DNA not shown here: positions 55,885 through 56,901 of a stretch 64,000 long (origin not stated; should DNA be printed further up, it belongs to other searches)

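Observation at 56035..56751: Orphan polytopic membrane protein in the most AT-rich part of the island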

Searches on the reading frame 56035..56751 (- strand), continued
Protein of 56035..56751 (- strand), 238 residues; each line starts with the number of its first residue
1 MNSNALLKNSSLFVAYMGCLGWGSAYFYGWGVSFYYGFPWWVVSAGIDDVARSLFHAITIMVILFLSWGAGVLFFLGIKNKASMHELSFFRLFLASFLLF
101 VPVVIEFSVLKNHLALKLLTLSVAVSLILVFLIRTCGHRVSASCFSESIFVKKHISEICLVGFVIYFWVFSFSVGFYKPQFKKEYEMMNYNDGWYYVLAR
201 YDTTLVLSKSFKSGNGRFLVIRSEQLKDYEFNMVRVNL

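Call 54: find_encoding_contigs(protein=P0009, flank=7000, max_places=3)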
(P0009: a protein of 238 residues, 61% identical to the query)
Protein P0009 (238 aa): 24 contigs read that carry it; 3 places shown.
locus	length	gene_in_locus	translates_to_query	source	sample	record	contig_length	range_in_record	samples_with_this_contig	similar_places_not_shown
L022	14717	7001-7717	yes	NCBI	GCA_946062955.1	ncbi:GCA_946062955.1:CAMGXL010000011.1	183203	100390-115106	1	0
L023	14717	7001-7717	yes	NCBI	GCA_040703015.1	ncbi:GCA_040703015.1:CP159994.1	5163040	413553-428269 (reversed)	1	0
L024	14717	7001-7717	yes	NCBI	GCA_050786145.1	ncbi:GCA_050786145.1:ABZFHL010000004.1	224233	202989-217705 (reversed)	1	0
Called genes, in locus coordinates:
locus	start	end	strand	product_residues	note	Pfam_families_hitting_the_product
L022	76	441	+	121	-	PF01844:HNH (weak)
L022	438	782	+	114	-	-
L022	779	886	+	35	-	-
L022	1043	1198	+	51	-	PF01848:HOK_GEF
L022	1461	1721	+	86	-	PF27490:Rem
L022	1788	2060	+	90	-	-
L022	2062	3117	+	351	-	PF06147:DUF968, PF16784:HNHc_6 (weak)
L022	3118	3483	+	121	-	PF05866:RusA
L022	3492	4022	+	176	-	PF06576:DUF1133, PF06530:Phage_antitermQ (weak)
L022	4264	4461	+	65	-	-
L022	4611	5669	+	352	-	PF01555:N6_N4_Mtase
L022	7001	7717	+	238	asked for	PF27470:TfpB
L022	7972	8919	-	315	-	PF09982:LpxR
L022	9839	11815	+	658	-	PF08410:DUF1737, PF03629:SASA, PF20350:DUF6645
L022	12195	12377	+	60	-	PF07125:DUF1378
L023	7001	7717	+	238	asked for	PF27470:TfpB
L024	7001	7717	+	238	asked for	PF27470:TfpB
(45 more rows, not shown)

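Call 55: find_encoding_contigs(protein=P0135, flank=6000, max_places=2)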
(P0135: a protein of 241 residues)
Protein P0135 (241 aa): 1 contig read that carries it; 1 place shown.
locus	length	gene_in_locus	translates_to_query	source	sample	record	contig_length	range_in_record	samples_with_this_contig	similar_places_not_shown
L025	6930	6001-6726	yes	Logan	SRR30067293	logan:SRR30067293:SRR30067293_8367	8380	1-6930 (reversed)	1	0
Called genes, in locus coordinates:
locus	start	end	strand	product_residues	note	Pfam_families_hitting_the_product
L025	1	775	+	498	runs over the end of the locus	PF00361:Proton_antipo_M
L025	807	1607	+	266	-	PF00175:NAD_binding_1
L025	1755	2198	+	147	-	-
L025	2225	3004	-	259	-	PF02698:DUF218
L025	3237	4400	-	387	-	PF01565:FAD_binding_4, PF02873:MurB_C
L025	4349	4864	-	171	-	PF01451:LMWPc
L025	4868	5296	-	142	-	PF01479:S4, PF28601:HSP15_C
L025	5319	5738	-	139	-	PF04266:ASCH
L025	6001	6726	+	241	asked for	PF27470:TfpB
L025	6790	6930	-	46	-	?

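Call 56: fold_search(model_id=the predicted structure, library=afdb50)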
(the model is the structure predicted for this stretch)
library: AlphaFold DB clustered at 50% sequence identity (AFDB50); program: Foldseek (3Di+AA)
matches with E <= 10: 207; with E <= 0.001: 63
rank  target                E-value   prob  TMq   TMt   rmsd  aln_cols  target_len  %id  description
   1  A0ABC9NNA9            7.4e-20  1.00  0.77  0.73   5.8       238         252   59  Inner membrane protein [Escherichia albertii (strain TW07627)]
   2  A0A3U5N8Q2            2.0e-18  1.00  0.86  0.83   5.2       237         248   50  Uncharacterized protein [Salmonella enterica subsp. enterica serovar Bareilly]
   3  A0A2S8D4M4            2.2e-17  1.00  0.64  0.65   6.5       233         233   57  Uncharacterized protein (Fragment) [Shigella dysenteriae]
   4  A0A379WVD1            6.8e-13  1.00  0.47  0.51  11.0       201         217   49  Putative inner membrane protein [Salmonella enterica I]
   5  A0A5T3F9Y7            7.1e-13  1.00  0.56  0.65   5.8       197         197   53  Uncharacterized protein (Fragment) [Salmonella enterica]
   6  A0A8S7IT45            1.6e-12  1.00  0.38  0.45  12.7       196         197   54  Uncharacterized protein [Escherichia coli]
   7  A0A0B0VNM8            1.8e-12  1.00  0.48  0.55   7.6       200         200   48  Membrane protein (Fragment) [Escherichia coli]
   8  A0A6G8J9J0            2.5e-12  1.00  0.77  0.73   4.1       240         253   27  Uncharacterized protein
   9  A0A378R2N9            9.3e-12  1.00  0.74  0.68   4.4       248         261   24  Uncharacterized protein [Moraxella caprae]
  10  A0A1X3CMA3            1.1e-11  1.00  0.79  0.79   5.6       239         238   29  Uncharacterized protein [Neisseria animaloris]
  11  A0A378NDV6            2.0e-11  1.00  0.78  0.79   3.9       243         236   24  Uncharacterized protein [Mannheimia haemolytica]
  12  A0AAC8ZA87            3.1e-11  1.00  0.67  0.66   6.7       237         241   30  Uncharacterized protein [Haemophilus ducreyi]
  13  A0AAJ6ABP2            4.8e-11  1.00  0.65  0.64   6.2       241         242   28  Uncharacterized protein [Glaesserella parasuis]
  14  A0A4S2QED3            7.1e-11  1.00  0.57  0.56   8.8       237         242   24  Uncharacterized protein [Rodentibacter pneumotropicus]
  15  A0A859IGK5            1.7e-10  1.00  0.72  0.71   5.2       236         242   28  Uncharacterized protein [Glaesserella parasuis]
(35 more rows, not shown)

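Call 58: find_homologous_proteins(query=A3, max_evalue=0.001)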
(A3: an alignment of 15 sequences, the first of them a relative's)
Query A3 (15 sequences) (244 aa, profile of the alignment): 32 proteins with E <= 0.001 among 8000 candidates.
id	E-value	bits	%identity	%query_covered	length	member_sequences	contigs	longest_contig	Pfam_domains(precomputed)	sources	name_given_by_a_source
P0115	1.2e-95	338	100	100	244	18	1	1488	PF27470.1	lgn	-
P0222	8.7e-92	325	83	100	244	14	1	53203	PF27470.1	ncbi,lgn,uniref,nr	ncbi:MAG: hypothetical protein Q4D78_03395 [Neisseria zoodegmatis]|uniref:hypothetical protein n=2 T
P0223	2.0e-91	324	82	100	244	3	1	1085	PF27470.1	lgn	-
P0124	5.4e-82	293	31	86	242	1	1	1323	PF27470.1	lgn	-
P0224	1.2e-81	292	74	93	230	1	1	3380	PF27470.1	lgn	-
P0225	2.1e-81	291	66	96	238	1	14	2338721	PF27470.1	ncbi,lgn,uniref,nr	ncbi:Uncharacterised protein [Neisseria animaloris]|uniref:Uncharacterized protein n=1 Tax=Neisseria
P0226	4.6e-81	290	64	95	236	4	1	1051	PF27470.1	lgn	-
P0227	3.6e-80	287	61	95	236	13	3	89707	PF27470.1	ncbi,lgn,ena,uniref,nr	ncbi:hypothetical protein EII21_06025 [Conchiformibius steedae]|uniref:Uncharacterized protein n=1 T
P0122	9.2e-80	286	31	84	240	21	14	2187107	PF27470.1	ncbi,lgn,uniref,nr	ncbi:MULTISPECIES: hypothetical protein [Avibacterium]|uniref:Transmembrane protein n=3 Tax=Avibacte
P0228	7.8e-77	276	56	95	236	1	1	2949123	PF27470.1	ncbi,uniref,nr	ncbi:hypothetical protein LVJ83_05090 [Uruburuella testudinis]|uniref:Uncharacterized protein n=1 Ta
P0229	9.9e-76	272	38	89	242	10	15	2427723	PF27470.1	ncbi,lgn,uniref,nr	ncbi:hypothetical protein NYR75_09120 [Actinobacillus equuli subsp. haemolyticus]|uniref:hypothetica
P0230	2.5e-75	271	30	84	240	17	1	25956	PF27470.1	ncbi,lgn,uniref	ncbi:hypothetical protein [Avibacterium avium]|uniref:hypothetical protein n=1 Tax=Avibacterium aviu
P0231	2.1e-72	262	47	95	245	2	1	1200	PF27470.1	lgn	-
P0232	4.2e-72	261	50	95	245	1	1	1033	PF27470.1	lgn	-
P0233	2.6e-71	258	48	96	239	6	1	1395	PF27470.1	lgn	-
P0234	6.0e-71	257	48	94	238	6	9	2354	PF27470.1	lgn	-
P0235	7.9e-69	250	44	96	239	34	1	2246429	PF27470.1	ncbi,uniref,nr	ncbi:hypothetical protein [Mannheimia varigena]|uniref:hypothetical protein n=1 Tax=Mannheimia varig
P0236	2.1e-68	248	33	84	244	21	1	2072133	PF27470.1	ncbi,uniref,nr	ncbi:hypothetical protein [Avibacterium sp. 21-599]|uniref:hypothetical protein n=1 Tax=Avibacterium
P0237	4.6e-68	247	47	92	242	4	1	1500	PF27470.1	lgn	-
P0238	1.2e-67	246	33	84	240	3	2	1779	PF27470.1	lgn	-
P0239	1.5e-67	246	45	96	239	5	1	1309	PF27470.1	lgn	-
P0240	1.9e-67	245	41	95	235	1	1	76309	PF27470.1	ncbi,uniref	ncbi:hypothetical protein [Mannheimia indoligenes]|uniref:hypothetical protein n=1 Tax=Mannheimia in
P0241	2.6e-67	245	32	84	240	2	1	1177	PF27470.1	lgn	-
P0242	2.9e-67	245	33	84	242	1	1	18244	PF27470.1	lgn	-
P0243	2.9e-67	245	42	96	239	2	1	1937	PF27470.1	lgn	-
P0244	1.0e-66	243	46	96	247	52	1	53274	PF27470.1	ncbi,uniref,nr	ncbi:hypothetical protein V2H08_09840 [Mannheimia haemolytica]|uniref:hypothetical protein n=1 Tax=M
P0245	1.8e-66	242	45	95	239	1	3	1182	PF27470.1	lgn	-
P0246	5.6e-65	237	46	95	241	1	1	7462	PF27470.1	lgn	-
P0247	2.6e-63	232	42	96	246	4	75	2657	PF27470.1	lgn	-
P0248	5.7e-61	224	42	94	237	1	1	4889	PF27470.1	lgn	-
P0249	2.4e-35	140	67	57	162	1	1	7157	PF27470.1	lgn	-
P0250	1.9e-31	127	33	19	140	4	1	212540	PF27470.1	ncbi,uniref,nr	ncbi:hypothetical protein [Avibacterium paragallinarum]|uniref:hypothetical protein n=1 Tax=Avibacte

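Call 59: search_dna_similar(query=window:56035-56751:-, collection=phages, mode=protein, max_rows=30, max_evalue=0.001)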
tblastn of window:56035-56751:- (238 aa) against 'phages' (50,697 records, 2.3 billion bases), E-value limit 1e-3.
Records with a match: 3; places in all: 3; records where one place covers at least 80% of the query: 3.
Best place of each record, by identity: <60% 3.
By first word of the organism name: Escherichia 3.
By host as written in the record: - 2; Escherichia coli 1.
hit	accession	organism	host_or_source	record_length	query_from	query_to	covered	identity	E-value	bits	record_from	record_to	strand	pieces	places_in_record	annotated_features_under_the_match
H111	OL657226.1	Escherichia phage 434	Escherichia coli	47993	1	238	100%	58.8%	1e-79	265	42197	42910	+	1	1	approximate region of 434B nonhomology | putative membrane protein | transcription factor CII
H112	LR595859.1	Escherichia phage 2B8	-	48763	1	238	100%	58.8%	2e-78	261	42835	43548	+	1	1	Phage protein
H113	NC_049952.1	Escherichia phage 2B8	-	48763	1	238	100%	58.8%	2e-78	261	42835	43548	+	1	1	Phage protein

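Call 60: search_dna_similar(query=window:56035-56751:-, collection=plasmids, mode=protein, max_rows=30, rows=spread, max_evalue=0.001)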
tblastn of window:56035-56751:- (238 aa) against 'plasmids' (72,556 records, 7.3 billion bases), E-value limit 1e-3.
Records with a match: 156; places in all: 157; records where one place covers at least 80% of the query: 141.
Best place of each record, by identity: 80-90% 4; 60-80% 1; <60% 151.
By first word of the organism name: Shigella 106; Escherichia 37; Klebsiella 12; Salmonella 1.
By predicted mobility (MOB-suite, as given by PLSDB): conjugative 82; mobilizable 70; non-mobilizable 4.
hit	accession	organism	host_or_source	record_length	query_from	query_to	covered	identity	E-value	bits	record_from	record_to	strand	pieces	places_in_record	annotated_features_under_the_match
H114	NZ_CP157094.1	Escherichia coli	culture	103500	1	238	100%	81.1%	5e-106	342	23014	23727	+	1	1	hypothetical protein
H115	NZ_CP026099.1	Shigella flexneri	Homo sapiens,stool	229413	1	237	100%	58.6%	4e-70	239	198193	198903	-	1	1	hypothetical protein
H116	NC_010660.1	Shigella boydii CDC 3083-94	-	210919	1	237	100%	58.6%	1e-69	238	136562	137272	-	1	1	hypothetical protein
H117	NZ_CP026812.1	Shigella flexneri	-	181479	1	237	100%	57.8%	2e-69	238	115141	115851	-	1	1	hypothetical protein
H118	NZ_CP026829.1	Shigella dysenteriae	-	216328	1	237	100%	57.8%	2e-69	238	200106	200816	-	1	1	hypothetical protein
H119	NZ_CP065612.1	Escherichia coli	-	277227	1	237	100%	57.8%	2e-69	238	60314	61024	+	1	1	hypothetical protein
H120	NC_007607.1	Shigella dysenteriae Sd197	-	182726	1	237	100%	57.8%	2e-69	237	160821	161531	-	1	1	hypothetical protein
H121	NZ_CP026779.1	Shigella dysenteriae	-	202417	1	237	100%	57.8%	2e-69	237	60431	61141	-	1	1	hypothetical protein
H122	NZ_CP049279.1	Shigella boydii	Homo sapiens,stool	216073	1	237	100%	57.8%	3e-69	237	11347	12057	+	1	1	hypothetical protein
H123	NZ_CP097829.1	Shigella flexneri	Homo sapiens,stool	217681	1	237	100%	57.8%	4e-69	236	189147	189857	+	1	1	hypothetical protein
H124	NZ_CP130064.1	Shigella flexneri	Homo sapiens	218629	1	237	100%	57.8%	4e-69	236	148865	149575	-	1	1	hypothetical protein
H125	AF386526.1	Shigella flexneri 2a str. 301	-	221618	1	237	100%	57.8%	4e-69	236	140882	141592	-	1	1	orf, conserved hypothetical protein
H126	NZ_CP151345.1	Shigella flexneri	-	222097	1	237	100%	57.8%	4e-69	236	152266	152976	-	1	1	hypothetical protein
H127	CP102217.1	Shigella flexneri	Homo sapiens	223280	1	237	100%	57.8%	4e-69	236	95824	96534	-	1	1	hypothetical protein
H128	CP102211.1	Shigella flexneri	Homo sapiens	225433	1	237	100%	57.8%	4e-69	236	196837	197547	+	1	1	hypothetical protein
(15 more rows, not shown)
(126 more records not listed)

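Call 61: get_annotated_region(hit=H125, flank=7000)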
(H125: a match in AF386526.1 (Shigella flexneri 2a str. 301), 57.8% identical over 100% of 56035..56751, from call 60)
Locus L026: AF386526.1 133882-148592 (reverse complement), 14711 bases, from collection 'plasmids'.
description: Shigella flexneri 2a str. 301 virulence plasmid pCP301, complete sequence
organism: Shigella flexneri 2a str. 301 (NCBI taxid 198214)
taxonomy: Bacteria; Pseudomonadota; Gammaproteobacteria; Enterobacterales; Enterobacteriaceae; Shigella; Shigella flexneri; Shigella flexneri 2a str. 301
host: -; source: -; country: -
typing (MOB-suite, as given by PLSDB): mobilizable; replicon IncFIA; relaxase MOBF,MOBF,MOBP
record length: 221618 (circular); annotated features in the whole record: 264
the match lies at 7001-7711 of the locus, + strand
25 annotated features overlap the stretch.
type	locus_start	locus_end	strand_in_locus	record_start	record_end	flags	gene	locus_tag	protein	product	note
CDS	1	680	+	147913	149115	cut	virA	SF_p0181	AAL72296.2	VirA, secreted by the Mxi-Spa secretion machinery, function unknown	-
CDS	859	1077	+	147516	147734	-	-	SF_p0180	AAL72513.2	IS629 ORF1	-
CDS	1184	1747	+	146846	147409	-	-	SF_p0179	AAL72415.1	IS629 ORF2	-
CDS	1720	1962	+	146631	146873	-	-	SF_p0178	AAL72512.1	IS3 ORF2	-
CDS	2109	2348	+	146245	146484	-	-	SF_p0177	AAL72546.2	putative reverse transcriptase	-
CDS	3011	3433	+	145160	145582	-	-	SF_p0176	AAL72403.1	putative IS91 ORF2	-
CDS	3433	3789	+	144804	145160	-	-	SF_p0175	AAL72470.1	IS91 ORF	-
CDS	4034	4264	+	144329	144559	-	-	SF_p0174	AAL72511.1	putative transposase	-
CDS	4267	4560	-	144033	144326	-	-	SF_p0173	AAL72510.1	IS629 ORF2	-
CDS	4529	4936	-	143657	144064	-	-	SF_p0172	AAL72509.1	IS629 ORF2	-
CDS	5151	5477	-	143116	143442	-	-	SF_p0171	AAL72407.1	IS629 ORF1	-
CDS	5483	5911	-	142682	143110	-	-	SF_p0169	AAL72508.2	orf, hypothetical protein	-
CDS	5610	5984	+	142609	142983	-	-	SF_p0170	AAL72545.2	orf, conserved hypothetical protein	-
CDS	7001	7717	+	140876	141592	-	-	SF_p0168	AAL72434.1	orf, conserved hypothetical protein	-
CDS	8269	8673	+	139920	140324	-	-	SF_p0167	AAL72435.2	orf, conserved hypothetical protein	-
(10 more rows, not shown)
